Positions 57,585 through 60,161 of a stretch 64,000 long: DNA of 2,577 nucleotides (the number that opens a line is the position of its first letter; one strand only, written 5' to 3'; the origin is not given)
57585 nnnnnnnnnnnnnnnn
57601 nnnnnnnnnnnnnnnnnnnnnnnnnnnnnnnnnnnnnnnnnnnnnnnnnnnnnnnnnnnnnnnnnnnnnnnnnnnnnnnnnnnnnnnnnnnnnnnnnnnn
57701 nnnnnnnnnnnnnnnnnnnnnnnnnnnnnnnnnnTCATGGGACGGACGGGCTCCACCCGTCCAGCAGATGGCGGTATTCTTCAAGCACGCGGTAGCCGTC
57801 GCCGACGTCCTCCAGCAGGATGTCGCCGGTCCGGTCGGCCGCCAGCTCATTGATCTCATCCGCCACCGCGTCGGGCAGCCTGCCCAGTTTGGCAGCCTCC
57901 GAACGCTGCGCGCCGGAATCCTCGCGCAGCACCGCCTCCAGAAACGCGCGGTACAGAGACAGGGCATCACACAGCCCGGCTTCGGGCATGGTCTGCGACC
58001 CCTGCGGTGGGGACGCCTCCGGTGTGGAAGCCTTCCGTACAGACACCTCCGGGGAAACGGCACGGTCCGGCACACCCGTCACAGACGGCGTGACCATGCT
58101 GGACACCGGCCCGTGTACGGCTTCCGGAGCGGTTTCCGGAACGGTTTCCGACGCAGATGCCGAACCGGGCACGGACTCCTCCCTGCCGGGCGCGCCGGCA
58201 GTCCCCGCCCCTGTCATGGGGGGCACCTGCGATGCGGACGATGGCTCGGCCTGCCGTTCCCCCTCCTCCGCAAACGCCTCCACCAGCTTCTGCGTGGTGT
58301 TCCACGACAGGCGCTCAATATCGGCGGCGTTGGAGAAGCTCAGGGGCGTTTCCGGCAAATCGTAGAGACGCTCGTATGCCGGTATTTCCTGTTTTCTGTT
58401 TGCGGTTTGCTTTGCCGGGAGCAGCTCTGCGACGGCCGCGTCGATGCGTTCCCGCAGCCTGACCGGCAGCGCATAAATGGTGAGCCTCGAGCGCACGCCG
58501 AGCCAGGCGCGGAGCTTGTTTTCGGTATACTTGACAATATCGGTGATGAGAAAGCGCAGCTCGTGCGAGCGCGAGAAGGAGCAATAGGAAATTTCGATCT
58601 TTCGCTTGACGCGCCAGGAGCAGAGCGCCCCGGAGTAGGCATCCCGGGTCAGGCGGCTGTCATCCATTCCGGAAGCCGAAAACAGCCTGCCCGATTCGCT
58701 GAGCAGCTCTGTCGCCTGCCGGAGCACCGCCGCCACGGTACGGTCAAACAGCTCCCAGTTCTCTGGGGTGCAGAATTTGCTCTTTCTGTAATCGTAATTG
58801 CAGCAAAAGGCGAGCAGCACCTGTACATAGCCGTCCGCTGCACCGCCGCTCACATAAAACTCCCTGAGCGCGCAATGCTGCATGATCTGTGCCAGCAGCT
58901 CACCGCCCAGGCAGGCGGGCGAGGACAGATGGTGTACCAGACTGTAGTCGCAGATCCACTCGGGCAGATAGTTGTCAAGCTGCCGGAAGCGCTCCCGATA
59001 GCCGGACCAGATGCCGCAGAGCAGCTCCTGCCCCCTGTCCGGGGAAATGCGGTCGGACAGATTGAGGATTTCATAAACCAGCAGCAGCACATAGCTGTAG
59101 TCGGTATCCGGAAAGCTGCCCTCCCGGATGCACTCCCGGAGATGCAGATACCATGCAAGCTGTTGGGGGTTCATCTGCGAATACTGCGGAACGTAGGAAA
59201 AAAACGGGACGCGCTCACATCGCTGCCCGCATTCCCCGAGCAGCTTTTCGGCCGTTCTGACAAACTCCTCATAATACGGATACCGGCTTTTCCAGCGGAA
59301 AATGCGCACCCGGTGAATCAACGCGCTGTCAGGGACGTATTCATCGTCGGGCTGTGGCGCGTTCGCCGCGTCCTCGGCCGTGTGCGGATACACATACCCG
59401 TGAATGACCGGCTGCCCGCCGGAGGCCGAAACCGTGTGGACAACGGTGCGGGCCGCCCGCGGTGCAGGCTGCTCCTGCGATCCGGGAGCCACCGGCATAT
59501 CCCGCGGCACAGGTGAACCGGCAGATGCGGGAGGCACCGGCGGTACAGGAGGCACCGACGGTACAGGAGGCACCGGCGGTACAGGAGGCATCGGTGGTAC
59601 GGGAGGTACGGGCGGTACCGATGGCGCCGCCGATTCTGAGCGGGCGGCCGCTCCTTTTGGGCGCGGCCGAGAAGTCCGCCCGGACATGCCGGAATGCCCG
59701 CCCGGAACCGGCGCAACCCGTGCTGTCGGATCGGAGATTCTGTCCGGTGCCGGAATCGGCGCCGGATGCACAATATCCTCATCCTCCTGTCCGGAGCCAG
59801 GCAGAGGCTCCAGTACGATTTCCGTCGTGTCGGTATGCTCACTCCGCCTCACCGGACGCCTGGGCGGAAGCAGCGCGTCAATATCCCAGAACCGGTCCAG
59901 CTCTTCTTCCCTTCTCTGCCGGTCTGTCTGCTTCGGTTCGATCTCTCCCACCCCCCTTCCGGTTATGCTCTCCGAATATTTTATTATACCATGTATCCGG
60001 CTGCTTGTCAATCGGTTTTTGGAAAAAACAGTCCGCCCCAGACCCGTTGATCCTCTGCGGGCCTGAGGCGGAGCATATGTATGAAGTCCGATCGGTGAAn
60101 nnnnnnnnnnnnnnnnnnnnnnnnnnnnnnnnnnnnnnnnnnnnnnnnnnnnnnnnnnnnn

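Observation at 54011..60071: Insulated TerB-N/C + DUF2791 ATPase + Lhr-like helicase operon (Shango-type defence architecture) among housekeeping genes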

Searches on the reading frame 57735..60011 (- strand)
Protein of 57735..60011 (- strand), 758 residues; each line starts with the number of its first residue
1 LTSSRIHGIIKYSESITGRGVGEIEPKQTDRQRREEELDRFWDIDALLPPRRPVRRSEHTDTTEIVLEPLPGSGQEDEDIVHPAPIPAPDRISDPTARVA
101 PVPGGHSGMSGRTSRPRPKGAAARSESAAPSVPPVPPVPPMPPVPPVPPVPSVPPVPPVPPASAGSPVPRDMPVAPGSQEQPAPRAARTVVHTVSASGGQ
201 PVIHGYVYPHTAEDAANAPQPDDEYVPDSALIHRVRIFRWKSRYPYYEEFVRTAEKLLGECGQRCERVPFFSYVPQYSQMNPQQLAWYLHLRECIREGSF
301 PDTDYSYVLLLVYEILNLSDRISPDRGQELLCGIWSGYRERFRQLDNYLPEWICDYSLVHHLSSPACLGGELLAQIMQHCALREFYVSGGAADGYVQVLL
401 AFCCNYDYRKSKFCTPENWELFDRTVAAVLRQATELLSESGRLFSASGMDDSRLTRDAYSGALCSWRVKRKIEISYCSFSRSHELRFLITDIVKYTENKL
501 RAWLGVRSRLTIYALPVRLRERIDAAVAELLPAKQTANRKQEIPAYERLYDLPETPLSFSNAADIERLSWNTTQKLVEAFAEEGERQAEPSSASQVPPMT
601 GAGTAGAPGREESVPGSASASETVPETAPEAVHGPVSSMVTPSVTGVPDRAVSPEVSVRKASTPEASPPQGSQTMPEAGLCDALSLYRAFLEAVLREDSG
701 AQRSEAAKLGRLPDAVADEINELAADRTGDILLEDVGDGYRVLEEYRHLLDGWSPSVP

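Call 3: search_protein_families(library=pfam, proteins=[window:57735-60011:-], max_evalue=0.01)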
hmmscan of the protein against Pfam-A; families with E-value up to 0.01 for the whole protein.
window:57735-60011:- (758 aa): 2 families
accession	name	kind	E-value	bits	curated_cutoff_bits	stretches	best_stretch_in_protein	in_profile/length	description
PF13208.11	TerB_N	-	3.2e-15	56.9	25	1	264-361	46-136/207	TerB N-terminal domain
PF15615.11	TerB_C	-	7.5e-06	26.7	26.3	1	689-750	84-147/148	TerB-C domain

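Call 4: search_protein_families(library=padloc, proteins=[window:57735-60011:-], max_evalue=0.01)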
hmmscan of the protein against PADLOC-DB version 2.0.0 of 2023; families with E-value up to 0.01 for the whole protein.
window:57735-60011:- (758 aa): 1 family
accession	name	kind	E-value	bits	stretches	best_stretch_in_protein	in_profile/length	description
PDLC03958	SngA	-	7.1e-50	169.1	1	230-753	69-526/528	-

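Call 24: find_homologous_proteins(query=window:57735-59951:-, max_evalue=0.00001)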
Query window:57735-59951:- (738 aa): 637 proteins with E <= 0.00001 among 8000 candidates; the best 120 are listed.
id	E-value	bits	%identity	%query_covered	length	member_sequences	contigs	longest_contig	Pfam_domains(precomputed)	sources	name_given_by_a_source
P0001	0.0e+0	1301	97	80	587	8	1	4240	PF13208.12,PF15615.12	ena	-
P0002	0.0e+0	1244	93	80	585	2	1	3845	PF13208.12,PF15615.12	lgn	-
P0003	1.8e-226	772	53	98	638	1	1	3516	PF13208.12,PF15615.12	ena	-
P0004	6.2e-202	691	61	60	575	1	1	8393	PF13208.12,PF15615.12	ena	-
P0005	7.6e-199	681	61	58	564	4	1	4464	PF13208.12,PF15615.12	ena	-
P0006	4.2e-197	675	48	99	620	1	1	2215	PF13208.12,PF15615.12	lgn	-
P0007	1.7e-195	670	47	99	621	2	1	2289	PF13208.12,PF15615.12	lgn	-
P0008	1.9e-195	670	60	57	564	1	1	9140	PF13208.12,PF15615.12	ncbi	-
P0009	3.0e-193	662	63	53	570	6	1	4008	PF13208.12,PF15615.12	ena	-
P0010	1.4e-192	660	50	82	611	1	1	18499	PF13208.12,PF15615.12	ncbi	-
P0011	1.9e-191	656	53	70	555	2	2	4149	PF13208.12,PF15615.12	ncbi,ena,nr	ncbi:MAG: TerB N-terminal domain-containing protein [Clostridia bacterium]|nr:TerB N-terminal domain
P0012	1.3e-190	654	52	72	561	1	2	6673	PF13208.12,PF15615.12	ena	-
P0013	9.3e-190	651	49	84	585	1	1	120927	PF13208.12,PF15615.12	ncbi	-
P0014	6.1e-189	648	52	79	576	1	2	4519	PF13208.12,PF15615.12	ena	-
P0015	6.9e-188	645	54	77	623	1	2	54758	PF13208.12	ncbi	-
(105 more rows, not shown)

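Call 30: search_solved_structures(query=window:57735-59951:-, max_evalue=1)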
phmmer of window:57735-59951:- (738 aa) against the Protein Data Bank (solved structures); distinct sequences matched with E-value up to 1: 0.

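Call 55: predict_structure(alignment_id=A2)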
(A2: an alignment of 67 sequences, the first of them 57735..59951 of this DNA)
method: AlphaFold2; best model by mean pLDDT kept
length: 738 residues; sequences in the alignment: 67
mean_pLDDT: 73.0   pTM: 0.57
mean pLDDT of the five models: 73.0, 72.8, 72.8, 71.2, 70.7
residues with pLDDT >= 90: 322; 70-90: 129; 50-70: 79; < 50: 208
segments of 3 or more residues with pLDDT < 50: 1-4, 40-44, 51-114, 140-185, 568-616, 618-654
pLDDT, mean of each block of 10 residues (from residue 1): 59 85 75 61 53 43 40 37 36 33 36 51 65 54 42 36 38 36 53 88 92 94 90 97 98 95 98 98 98 98 98 98 98 98 93 93 87 81 90 94 96 87 74 95 95 88 85 97 91 92 96 70 62 69 83 84 56 35 35 36 34 37 34 37 39 60 94 97 96 94 93 95 93 65
secondary structure, 60 per line:
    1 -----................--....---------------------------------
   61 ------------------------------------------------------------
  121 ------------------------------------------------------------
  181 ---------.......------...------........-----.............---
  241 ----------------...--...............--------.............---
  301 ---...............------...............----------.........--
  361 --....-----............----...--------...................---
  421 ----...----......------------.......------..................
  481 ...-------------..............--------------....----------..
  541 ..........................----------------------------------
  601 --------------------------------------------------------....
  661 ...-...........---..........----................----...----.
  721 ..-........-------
elements in order (helices of 4 or more, strands of 3 or more residues): H6-21 H24-27 H190-196 E203-205 E212-219 H225-237 H262-276 H285-297 H304-318 H325-339 H350-358 H363-366 H372-383 H399-417 E432-437 E450-456 H463-483 H497-510 H525-528 H539-566 H657-663 H665-675 H679-688 H693-708 E713-715 E720-722 H724-731

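Call 57: fold_search(model_id=the predicted structure, library=pdb)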
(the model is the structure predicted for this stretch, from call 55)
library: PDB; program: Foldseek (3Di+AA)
matches with E <= 10: 232; with E <= 0.001: 0
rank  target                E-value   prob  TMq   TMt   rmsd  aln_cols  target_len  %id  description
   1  8up1_A                2.1e-01  0.13  0.11  0.19  19.3       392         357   12  CryoEM Structure of Allosterically Switchable De Novo Protein sr322, In Closed State without Effector Peptide (released 2024-08-14)
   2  8r3g_A                6.6e-01  0.80  0.09  0.17   5.7        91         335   14  Central glycolytic genes regulator (CggR) bound to DNA operator (released 2024-06-19)
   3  8or2_C                7.7e-01  0.14  0.13  0.09  16.2       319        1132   12  CAND1-CUL1-RBX1-DCNL1 (released 2023-06-28)
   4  9crx_H                8.0e-01  0.12  0.10  0.20  15.6       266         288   12  Y20S (Sec18-Sec17-Sec9-Sso1-Snc1) EDTA - Class 3 (released 2025-10-01)
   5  1b9m_A                8.5e-01  0.87  0.08  0.21   3.5        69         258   19  REGULATOR FROM ESCHERICHIA COLI (released 2000-03-15)
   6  6g9l_A                9.4e-01  0.02  0.05  0.05  28.9       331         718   12  Structure of homomeric mLRRC8A volume-regulated anion channel at 5.01 A resolution (released 2018-05-16)
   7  5y2v_B                9.8e-01  0.57  0.08  0.16   6.1        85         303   18  Strcutrue of the full-length CcmR complexed with 2-OG from Synechocystis PCC6803 (released 2017-12-27)
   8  4i7u_C                1.1e+00  0.04  0.08  0.16  21.2       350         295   13  Dihydrodipicolinate Synthase of Agrobacterium tumefaciens (released 2013-12-04)
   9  6izx                  1.1e+00  0.04  0.08  0.09  23.6       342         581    9  The RNA-dependent RNA polymerase domain of dengue 2 NS5, bound with RK-0404678 (released 2019-12-25)
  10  5y2v_C                1.1e+00  0.77  0.08  0.19   3.4        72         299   21  Strcutrue of the full-length CcmR complexed with 2-OG from Synechocystis PCC6803 (released 2017-12-27)
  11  4i7v_B                1.1e+00  0.03  0.07  0.13  23.6       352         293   14  Agrobacterium tumefaciens DHDPS with pyruvate (released 2013-12-04)
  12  4pzj                  1.2e+00  0.72  0.08  0.57   3.4        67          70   16  1.60 Angstrom resolution crystal structure of a transcriptional regulator of the LysR family from Eggerthella lenta DSM  (released 2014-04-23)
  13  2esn_C                1.2e+00  0.63  0.09  0.20   4.1        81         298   16  The crystal structure of probable transcriptional regulator PA0477 from Pseudomonas aeruginosa (released 2005-11-01)
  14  2esn_A                1.2e+00  0.60  0.09  0.19   4.2        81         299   16  The crystal structure of probable transcriptional regulator PA0477 from Pseudomonas aeruginosa (released 2005-11-01)
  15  6w08_B                1.2e+00  0.04  0.08  0.12  21.8       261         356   11  Crystal Structure of Motility Associated Killing Factor E from Vibrio cholerae (released 2020-03-11)
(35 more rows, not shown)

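Call 66: search_protein_families(library=pfam, alignment_id=A2, max_evalue=0.1)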
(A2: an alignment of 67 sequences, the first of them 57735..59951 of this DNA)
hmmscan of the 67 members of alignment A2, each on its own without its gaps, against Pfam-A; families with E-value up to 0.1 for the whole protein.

A. member 1, window:57735-59951:- (738 aa): 2 families
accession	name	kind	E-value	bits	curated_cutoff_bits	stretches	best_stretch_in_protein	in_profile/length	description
PF13208.11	TerB_N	-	3e-15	56.9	25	1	244-341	46-136/207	TerB N-terminal domain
PF15615.11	TerB_C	-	7.1e-06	26.7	26.3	1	669-730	84-147/148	TerB-C domain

B. families by the number of members that match (of 67 scanned): 10 families
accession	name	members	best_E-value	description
PF13208.11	TerB_N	67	9.8e-25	TerB N-terminal domain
PF15615.11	TerB_C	66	2.7e-11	TerB-C domain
PF13490.11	zf-HC2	2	0.037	Putative zinc-finger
PF13542.12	HTH_Tnp_ISL3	2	0.053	Helix-turn-helix domain of transposase family ISL3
PF22410.1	DnaG_helical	1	0.026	DNA primase DnaG, helical domain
PF25213.1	HVO_A0261_N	1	0.037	HVO_A0261 N-terminal domain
PF25601.1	AAA_lid_14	1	0.055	AAA+ ATPase lid domain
PF11740.13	KfrA_N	1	0.055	Plasmid replication region DNA-binding N-term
PF17230.7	DUF5304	1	0.076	Family of unknown function (DUF5304)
PF06937.16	EURL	1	0.092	EURL protein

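Call 69: find_encoding_contigs(protein=P0002, flank=10000, max_places=4)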
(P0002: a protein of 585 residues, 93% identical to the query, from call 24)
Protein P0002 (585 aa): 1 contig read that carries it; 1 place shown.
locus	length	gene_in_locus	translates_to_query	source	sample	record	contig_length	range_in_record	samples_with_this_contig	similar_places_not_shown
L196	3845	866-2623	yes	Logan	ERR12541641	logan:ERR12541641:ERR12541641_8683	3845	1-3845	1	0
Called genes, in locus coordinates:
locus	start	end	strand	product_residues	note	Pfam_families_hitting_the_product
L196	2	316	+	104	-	?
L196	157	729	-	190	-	-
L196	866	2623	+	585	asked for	PF13208:TerB_N, PF15615:TerB_C (weak)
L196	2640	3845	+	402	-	?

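Call 70: find_encoding_contigs(protein=P0001, flank=10000, max_places=4)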
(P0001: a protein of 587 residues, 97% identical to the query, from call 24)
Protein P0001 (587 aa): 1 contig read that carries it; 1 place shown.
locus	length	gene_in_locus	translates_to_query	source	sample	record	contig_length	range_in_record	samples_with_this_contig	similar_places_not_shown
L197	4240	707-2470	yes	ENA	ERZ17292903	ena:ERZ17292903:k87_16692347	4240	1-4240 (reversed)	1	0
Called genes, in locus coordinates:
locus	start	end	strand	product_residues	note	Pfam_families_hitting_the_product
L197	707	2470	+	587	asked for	PF13208:TerB_N, PF15615:TerB_C (weak)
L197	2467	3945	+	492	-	PF10923:BrxC_BrxD, PF13191:AAA_16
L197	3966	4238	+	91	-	?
